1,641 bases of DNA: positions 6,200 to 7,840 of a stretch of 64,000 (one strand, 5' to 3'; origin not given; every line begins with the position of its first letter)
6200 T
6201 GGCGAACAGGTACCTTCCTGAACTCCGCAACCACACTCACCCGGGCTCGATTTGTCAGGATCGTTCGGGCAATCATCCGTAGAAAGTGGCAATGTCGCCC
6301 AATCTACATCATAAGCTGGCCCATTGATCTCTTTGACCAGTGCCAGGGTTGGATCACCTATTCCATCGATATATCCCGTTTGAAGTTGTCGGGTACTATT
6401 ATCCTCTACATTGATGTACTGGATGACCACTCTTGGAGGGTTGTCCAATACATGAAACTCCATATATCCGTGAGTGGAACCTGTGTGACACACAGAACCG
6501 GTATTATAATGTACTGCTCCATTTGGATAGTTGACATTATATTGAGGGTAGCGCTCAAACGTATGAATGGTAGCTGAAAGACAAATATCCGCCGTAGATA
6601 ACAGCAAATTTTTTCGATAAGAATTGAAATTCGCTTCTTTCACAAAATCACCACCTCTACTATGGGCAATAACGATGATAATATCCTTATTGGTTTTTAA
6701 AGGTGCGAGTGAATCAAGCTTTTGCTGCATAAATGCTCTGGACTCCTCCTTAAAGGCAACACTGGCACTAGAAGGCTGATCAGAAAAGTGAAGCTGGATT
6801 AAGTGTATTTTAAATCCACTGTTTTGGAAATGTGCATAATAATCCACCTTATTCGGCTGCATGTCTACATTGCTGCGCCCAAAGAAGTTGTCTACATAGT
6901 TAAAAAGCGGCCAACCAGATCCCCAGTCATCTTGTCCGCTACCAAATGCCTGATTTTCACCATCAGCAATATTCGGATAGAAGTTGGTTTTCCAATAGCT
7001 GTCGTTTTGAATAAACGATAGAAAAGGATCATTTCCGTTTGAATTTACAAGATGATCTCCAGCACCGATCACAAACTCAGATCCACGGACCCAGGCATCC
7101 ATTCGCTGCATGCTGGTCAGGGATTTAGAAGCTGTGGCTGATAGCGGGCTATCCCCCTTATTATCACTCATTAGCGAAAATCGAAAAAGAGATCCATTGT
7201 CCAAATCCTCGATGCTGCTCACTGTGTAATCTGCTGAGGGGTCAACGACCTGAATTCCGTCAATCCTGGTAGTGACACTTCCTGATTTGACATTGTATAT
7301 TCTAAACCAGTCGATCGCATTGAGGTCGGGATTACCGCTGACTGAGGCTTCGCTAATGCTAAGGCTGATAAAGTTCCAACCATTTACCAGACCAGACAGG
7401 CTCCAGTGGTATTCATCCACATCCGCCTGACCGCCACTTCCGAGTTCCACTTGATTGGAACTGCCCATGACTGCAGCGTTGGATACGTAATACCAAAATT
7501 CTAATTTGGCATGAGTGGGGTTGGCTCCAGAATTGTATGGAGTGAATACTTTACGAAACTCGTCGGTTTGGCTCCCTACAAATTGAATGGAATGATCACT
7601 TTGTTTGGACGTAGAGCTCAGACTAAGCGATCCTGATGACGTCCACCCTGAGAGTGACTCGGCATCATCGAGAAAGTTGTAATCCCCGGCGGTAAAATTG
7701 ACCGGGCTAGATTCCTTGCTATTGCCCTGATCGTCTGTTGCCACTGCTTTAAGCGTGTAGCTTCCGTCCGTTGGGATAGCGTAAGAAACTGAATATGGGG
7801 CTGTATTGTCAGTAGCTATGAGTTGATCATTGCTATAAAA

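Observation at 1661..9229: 2522-aa secreted mosaic with three putative catalytic domains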

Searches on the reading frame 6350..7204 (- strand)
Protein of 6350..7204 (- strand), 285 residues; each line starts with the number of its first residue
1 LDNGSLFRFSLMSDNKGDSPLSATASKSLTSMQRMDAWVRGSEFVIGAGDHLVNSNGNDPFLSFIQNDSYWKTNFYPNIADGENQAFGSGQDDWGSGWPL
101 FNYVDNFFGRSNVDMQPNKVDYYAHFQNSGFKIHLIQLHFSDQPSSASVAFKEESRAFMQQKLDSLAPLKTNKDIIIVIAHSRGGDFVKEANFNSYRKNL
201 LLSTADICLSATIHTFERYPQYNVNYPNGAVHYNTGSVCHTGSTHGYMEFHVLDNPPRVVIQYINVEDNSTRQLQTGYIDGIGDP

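Call 8: search_solved_structures(query=window:6350-7204:-, max_evalue=10, show_alignments=2)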
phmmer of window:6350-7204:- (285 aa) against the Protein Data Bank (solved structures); distinct sequences matched with E-value up to 10: 0.

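Call 11: find_homologous_proteins(query=window:6350-7204:-, max_evalue=0.001)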
Query window:6350-7204:- (285 aa): 25 proteins with E <= 0.001 among 535 candidates.
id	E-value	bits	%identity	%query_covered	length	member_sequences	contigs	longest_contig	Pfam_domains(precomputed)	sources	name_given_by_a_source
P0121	2.3e-124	432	67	100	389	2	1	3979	-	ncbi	-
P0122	4.3e-121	422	65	100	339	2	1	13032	-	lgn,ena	-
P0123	8.1e-86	306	54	98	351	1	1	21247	-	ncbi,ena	-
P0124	3.2e-81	291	52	97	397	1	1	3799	-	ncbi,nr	ncbi:MAG: hypothetical protein MUC65_09665, partial [Pontiellaceae bacterium]|nr:hypothetical protei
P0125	2.5e-65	239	65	60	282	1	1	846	-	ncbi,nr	ncbi:MAG: hypothetical protein GY808_18495, partial [Gammaproteobacteria bacterium]|nr:hypothetical 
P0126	1.2e-64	236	46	97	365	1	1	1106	-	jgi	jgi:hypothetical protein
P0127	4.5e-64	235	77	47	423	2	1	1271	PF17957.8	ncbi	ncbi:MAG: Ig-like domain-containing protein, partial [Marinoscillum sp.]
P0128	1.4e-60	223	44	98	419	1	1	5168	PF23416.2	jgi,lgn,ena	-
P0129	2.4e-57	212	42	94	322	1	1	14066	-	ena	-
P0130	1.6e-56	210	42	100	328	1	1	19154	-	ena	-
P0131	4.6e-56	208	42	96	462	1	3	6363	-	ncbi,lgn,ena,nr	ncbi:MAG: hypothetical protein ISS28_07020 [Candidatus Cloacimonetes bacterium]|nr:hypothetical prot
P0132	2.6e-54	202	43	98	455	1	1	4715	-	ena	-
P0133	6.2e-54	201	40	98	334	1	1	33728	-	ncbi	-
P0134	2.0e-53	200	41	96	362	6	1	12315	-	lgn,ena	-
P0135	2.8e-53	199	40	93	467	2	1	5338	-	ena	-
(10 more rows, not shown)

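Call 23: predict_structure(alignment_id=A1)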
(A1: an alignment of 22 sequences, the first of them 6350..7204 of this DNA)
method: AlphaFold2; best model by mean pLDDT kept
length: 285 residues; sequences in the alignment: 22
mean_pLDDT: 91.9   pTM: 0.92
mean pLDDT of the five models: 91.9, 91.7, 91.3, 91.2, 90.3
residues with pLDDT >= 90: 226; 70-90: 48; 50-70: 10; < 50: 1
segments of 3 or more residues with pLDDT < 50: none
pLDDT, mean of each block of 10 residues (from residue 1): 87 95 91 95 96 90 96 97 95 95 95 92 97 98 91 96 98 97 93 95 97 88 90 92 87 93 87 69 53
secondary structure, 60 per line:
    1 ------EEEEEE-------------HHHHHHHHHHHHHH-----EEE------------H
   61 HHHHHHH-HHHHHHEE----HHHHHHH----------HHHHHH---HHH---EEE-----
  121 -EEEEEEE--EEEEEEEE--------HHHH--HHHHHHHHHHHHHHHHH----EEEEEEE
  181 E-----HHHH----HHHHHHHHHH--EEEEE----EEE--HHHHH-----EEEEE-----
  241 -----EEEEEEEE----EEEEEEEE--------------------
elements in order: E7-12 H26-39 E45-47 H60-67 H69-74 H81-87 H98-103 E113-115 E122-128 E131-138 H147-150 H153-169 E174-181 H187-190 H195-204 E207-211 E216-218 H221-225 E231-235 E246-253 E258-265

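Call 27: fold_search(model_id=the predicted structure, library=pdb)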
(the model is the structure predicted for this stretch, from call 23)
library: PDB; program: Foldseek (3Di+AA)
matches with E <= 10: 650; with E <= 0.001: 115
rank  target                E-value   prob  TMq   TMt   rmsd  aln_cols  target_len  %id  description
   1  1oie                  6.1e-09  1.00  0.55  0.33   7.7       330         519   15  5'-Nucleotidase (E. coli) with an Engineered Disulfide Bridge (S228C, P513C) (released 2004-08-05)
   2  1hp1                  8.7e-09  1.00  0.54  0.33   6.8       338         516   13  5'-NUCLEOTIDASE (OPEN FORM) COMPLEX WITH ATP (released 2002-03-20)
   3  1oi8_A                1.0e-08  1.00  0.52  0.32   8.3       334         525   14  5'-Nucleotidase (E. coli) with an Engineered Disulfide Bridge (P90C, L424C) (released 2004-06-10)
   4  3ib7                  1.1e-08  1.00  0.59  0.57   6.8       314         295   11  Crystal structure of full length Rv0805 (released 2009-09-29)
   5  4wwl                  1.3e-08  1.00  0.52  0.32   7.7       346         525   13  E. coli 5'-nucleotidase mutant I521C labeled with MTSL (intermediate form) (released 2014-11-26)
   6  2ush_A                1.5e-08  1.00  0.52  0.33   7.7       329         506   14  5'-NUCLEOTIDASE FROM E. COLI (released 1999-06-15)
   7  3ztv                  3.0e-08  1.00  0.51  0.29  10.1       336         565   13  Structure of Haemophilus influenzae NAD nucleotidase (NadN) (released 2011-12-14)
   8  9k2e_B                4.5e-08  1.00  0.58  0.43   6.9       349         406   14  Crystal structure of mSMPDL3B-dimer (released 2025-10-22)
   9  9a6c_B                5.5e-08  1.00  0.52  0.33  11.0       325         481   12  Integrative model of YYDD-YYDB by crosslinking MS and deep learning (released 2024-09-18)
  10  2bq8                  5.8e-08  1.00  0.61  0.58   6.1       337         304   13  Crystal structure of human purple acid phosphatase with an inhibitory conformation of the repression loop (released 2005-10-24)
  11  2ush_B                5.8e-08  1.00  0.54  0.33   8.0       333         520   14  5'-NUCLEOTIDASE FROM E. COLI (released 1999-06-15)
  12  5h7w_A                6.2e-08  1.00  0.50  0.30   7.1       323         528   14  Crystal structure of 5'-nucleotidase from venom of Naja atra (released 2017-11-22)
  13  1ush                  6.6e-08  1.00  0.55  0.34   7.4       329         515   14  5'-NUCLEOTIDASE FROM E. COLI (released 1999-06-15)
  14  7ov8_A                7.0e-08  1.00  0.62  0.58   4.8       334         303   11  Crystal structure of pig purple acid phosphatase in complex with 4-(2-hydroxyethyl)-1-piperazineethanesulfonic acid (H (released 2022-03-23)
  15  1ute_A                7.4e-08  1.00  0.62  0.59   4.9       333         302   12  PIG PURPLE ACID PHOSPHATASE COMPLEXED WITH PHOSPHATE (released 1999-10-01)
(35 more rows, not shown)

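Call 48: search_solved_structures(query=A1, max_evalue=10, show_alignments=3)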
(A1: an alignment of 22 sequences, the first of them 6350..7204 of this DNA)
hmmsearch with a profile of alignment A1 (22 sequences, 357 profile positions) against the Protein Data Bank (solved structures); distinct sequences matched with E-value up to 10: 0.

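Call 55: find_encoding_contigs(protein=P0123, flank=8000, max_places=1)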
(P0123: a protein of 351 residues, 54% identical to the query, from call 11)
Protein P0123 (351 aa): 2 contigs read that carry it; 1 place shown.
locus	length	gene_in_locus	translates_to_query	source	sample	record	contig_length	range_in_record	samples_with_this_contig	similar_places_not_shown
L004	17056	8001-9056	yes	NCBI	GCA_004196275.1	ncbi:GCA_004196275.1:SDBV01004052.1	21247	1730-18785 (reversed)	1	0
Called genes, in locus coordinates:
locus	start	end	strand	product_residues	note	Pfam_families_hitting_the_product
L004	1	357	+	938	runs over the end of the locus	?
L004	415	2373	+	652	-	PF00474:SSF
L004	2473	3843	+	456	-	PF12708:Pect-lyase_RHGA_epim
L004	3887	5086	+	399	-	PF00149:Metallophos (weak)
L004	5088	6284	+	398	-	PF16317:Glyco_hydro_99, PF14307:Glyco_tran_WbsX (weak)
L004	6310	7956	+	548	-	PF00884:Sulfatase, PF01663:Phosphodiest (faint), PF16347:SGSH_C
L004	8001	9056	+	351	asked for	-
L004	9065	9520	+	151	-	PF00754:F5_F8_type_C, PF22633:F5_F8_type_C_2 (faint)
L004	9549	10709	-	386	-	PF00392:GntR, PF13545:HTH_Crp_2 (weak), PF13407:Peripla_BP_4, PF00532:Peripla_BP_1, PF13377:Peripla_BP_3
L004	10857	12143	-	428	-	PF13570:Beta-prop_ACSF4 (faint), PF13360:PQQ_2, PF25293:Beta-prop_EMC1_N (faint)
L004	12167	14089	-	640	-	PF03169:OPT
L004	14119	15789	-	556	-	PF01401:Peptidase_M2, PF01432:Peptidase_M3, PF02074:Peptidase_M32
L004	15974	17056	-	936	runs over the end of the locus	?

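Call 56: find_encoding_contigs(protein=P0122, flank=8000, max_places=1)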
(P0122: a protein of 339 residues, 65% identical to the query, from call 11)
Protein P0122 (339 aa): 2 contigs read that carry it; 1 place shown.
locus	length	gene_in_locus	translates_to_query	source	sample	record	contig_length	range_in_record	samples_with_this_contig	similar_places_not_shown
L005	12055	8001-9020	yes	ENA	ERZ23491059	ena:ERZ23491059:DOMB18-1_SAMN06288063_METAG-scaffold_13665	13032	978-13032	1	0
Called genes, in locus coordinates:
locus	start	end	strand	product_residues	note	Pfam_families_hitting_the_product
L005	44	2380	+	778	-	PF18962:Por_Secre_tail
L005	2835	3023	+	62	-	-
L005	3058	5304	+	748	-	PF17678:Glyco_hydro_92N, PF07971:Glyco_hydro_92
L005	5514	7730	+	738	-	PF17678:Glyco_hydro_92N, PF07971:Glyco_hydro_92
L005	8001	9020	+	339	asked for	-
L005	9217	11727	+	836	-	PF08757:CotH, PF18962:Por_Secre_tail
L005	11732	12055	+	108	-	?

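Call 57: find_encoding_contigs(protein=P0133, flank=8000, max_places=1)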
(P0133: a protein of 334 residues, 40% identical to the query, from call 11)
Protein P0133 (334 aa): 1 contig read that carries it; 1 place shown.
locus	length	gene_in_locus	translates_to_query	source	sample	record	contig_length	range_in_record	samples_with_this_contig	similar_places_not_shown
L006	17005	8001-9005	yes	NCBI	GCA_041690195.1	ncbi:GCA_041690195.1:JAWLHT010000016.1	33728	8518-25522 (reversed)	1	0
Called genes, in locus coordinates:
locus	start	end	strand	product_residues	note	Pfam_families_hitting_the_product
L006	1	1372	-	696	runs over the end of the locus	PF08124:Lyase_8_N, PF02278:Lyase_8, PF02884:Lyase_8_C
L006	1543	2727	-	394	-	PF01042:Ribonuc_L-PSP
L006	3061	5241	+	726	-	-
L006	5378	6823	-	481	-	PF01134:GIDA (faint), PF01262:AlaDh_PNT_C (faint), PF01266:DAO (faint), PF01494:FAD_binding_3 (faint), PF07992:Pyr_redox_2, PF12831:FAD_oxidored (weak), PF00070:Pyr_redox, PF02852:Pyr_redox_dim, +3 more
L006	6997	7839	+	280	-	PF04055:Radical_SAM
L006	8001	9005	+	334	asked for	-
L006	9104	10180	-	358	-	-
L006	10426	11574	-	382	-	-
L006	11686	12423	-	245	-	PF06452:CBM9_1, PF16011:CBM9_2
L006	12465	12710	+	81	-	-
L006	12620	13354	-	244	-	PF06452:CBM9_1, PF16011:CBM9_2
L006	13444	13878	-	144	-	PF01243:PNPOx_N, PF16242:Pyrid_ox_like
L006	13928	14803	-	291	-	-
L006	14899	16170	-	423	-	PF01208:URO-D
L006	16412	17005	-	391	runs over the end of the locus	PF13487:HD_5, PF01966:HD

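Call 59: search_protein_families(library=pfam, proteins=[window:6350-7204:-], max_evalue=10)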
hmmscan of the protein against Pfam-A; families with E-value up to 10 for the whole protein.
window:6350-7204:- (285 aa): 0 families

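Call 77: search_protein_representatives(alignment_id=A1)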
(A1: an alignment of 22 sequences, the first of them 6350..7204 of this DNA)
Query: 22 sequences, 357 profile positions. Proteins with E-value up to 0.001 (for the whole library): 154; up to 1e-10: 132; up to 1e-30: 94. The best 150 are listed.
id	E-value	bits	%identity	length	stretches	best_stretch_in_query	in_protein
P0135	5.5e-151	518.7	-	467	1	3-355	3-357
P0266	3.3e-146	503.0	-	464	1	8-356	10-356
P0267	1.7e-144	497.3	-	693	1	32-355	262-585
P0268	1.4e-140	484.4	-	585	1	9-354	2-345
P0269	1.8e-128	444.6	-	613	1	37-322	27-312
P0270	4.6e-128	443.3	-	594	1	23-327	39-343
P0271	5.4e-126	436.5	-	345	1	31-325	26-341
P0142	1.8e-124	431.5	-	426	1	34-356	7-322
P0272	1.8e-124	431.4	-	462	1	10-353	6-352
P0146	6.3e-123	426.4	-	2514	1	33-329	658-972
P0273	1.3e-121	422.1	-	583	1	26-327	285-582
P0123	3.5e-121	420.7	-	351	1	6-335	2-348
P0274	2.1e-119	414.8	-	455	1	29-354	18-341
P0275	9.4e-119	412.7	-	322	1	2-327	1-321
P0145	2.0e-117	408.3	-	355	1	19-335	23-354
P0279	4.2e-115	400.6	-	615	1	24-333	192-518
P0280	1.6e-114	398.8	-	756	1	37-329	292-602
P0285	2.6e-112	391.5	-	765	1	36-329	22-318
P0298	2.5e-98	345.5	-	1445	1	34-324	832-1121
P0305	1.6e-84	300.1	-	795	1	38-309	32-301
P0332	3.1e-52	193.8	-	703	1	31-328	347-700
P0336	1.3e-46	175.3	-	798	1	33-317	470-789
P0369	4.5e-20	88.0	-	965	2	46-288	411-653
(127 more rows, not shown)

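Call 78: search_protein_families(library=pfam, proteins=[P0298, P0267, P0280, P0285, P0305, P0336, P0332, P0369, P0279, P0273], max_evalue=0.0001)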
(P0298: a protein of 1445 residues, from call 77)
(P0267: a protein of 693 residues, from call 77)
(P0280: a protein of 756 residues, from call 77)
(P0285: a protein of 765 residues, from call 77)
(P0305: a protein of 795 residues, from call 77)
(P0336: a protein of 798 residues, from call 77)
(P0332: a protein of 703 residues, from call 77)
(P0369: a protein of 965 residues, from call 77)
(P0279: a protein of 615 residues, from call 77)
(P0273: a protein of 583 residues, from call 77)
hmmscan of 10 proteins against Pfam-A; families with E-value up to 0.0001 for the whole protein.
P0298 (1445 aa): 1 family
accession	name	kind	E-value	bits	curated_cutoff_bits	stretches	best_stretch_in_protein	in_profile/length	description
PF00149.33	Metallophos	-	2.5e-13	51.4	21.5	1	1174-1362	6-191/191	Calcineurin-like phosphoesterase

P0267 (693 aa): 1 family
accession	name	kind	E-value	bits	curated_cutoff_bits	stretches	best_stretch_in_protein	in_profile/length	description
PF02872.23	5_nucleotid_C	-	3.7e-06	27.6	23.6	1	575-642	18-88/158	5'-nucleotidase, C-terminal domain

P0280 (756 aa): 1 family
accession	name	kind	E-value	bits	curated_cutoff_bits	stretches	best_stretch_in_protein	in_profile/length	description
PF17957.7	Big_7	-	5.7e-15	56.2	24.1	1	48-114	1-68/70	Bacterial Ig domain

P0285 (765 aa): 2 families
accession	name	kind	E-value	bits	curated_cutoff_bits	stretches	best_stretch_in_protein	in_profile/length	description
PF00041.27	fn3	-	6e-10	39.6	25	1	327-408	2-83/84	Fibronectin type III domain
PF18962.6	Por_Secre_tail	-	2.6e-06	28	27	1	683-762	2-74/75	Secretion system C-terminal sorting domain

P0305 (795 aa): 1 family
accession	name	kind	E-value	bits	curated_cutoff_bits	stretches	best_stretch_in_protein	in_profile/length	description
PF16656.11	Pur_ac_phosph_N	-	4.1e-07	30.9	30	1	535-617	6-93/93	Purple acid Phosphatase, N-terminal domain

P0336 (798 aa): 1 family
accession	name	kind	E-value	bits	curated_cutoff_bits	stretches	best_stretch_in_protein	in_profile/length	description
PF00404.24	Dockerin_1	-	2.8e-06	27.8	22.9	1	64-113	2-51/57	Dockerin type I domain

P0332 (703 aa): 4 families
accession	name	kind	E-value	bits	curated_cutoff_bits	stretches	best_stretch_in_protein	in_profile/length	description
PF07691.17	PA14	-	3.2e-30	105.3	24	1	47-181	2-146/147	PA14 domain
PF22633.2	F5_F8_type_C_2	-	5.7e-16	59.3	27.8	1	224-320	1-90/91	NedA-like, galactose-binding domain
PF00754.31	F5_F8_type_C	-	1.2e-09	38.8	28.2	1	212-325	3-114/127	F5/8 type C domain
PF10528.15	GLEYA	-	2.9e-08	34.4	26.2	1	90-163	1-84/91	GLEYA domain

P0369 (965 aa): 3 families
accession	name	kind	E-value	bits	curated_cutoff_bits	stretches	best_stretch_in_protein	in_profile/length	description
PF00149.33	Metallophos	-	3.4e-16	60.7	21.5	1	102-267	17-191/191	Calcineurin-like phosphoesterase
PF16656.11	Pur_ac_phosph_N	-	5.1e-13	49.8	30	1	1-80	15-93/93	Purple acid Phosphatase, N-terminal domain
PF13646.12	HEAT_2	-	6.7e-11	42.8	27.7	1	884-957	19-88/88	HEAT repeats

P0279 (615 aa): 1 family
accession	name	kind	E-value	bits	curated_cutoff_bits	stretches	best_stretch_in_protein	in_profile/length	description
PF18962.6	Por_Secre_tail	-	2.4e-09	37.8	27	1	537-611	2-73/75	Secretion system C-terminal sorting domain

P0273 (583 aa): 0 families

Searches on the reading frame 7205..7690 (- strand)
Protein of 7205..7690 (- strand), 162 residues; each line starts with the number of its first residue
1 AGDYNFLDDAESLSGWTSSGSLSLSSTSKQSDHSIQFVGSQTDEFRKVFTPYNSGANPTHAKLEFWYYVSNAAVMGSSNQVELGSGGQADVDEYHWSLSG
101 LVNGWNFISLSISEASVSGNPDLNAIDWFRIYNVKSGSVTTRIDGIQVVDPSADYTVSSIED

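Call 59: search_protein_families(library=pfam, proteins=[window:7205-7690:-], max_evalue=10)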
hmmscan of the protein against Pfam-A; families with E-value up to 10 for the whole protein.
window:7205-7690:- (162 aa): 0 families

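Call 62: search_solved_structures(query=A4, max_evalue=10, show_alignments=1)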
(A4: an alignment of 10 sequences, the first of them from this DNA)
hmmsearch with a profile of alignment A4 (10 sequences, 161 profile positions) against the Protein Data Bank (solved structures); distinct sequences matched with E-value up to 10: 0.
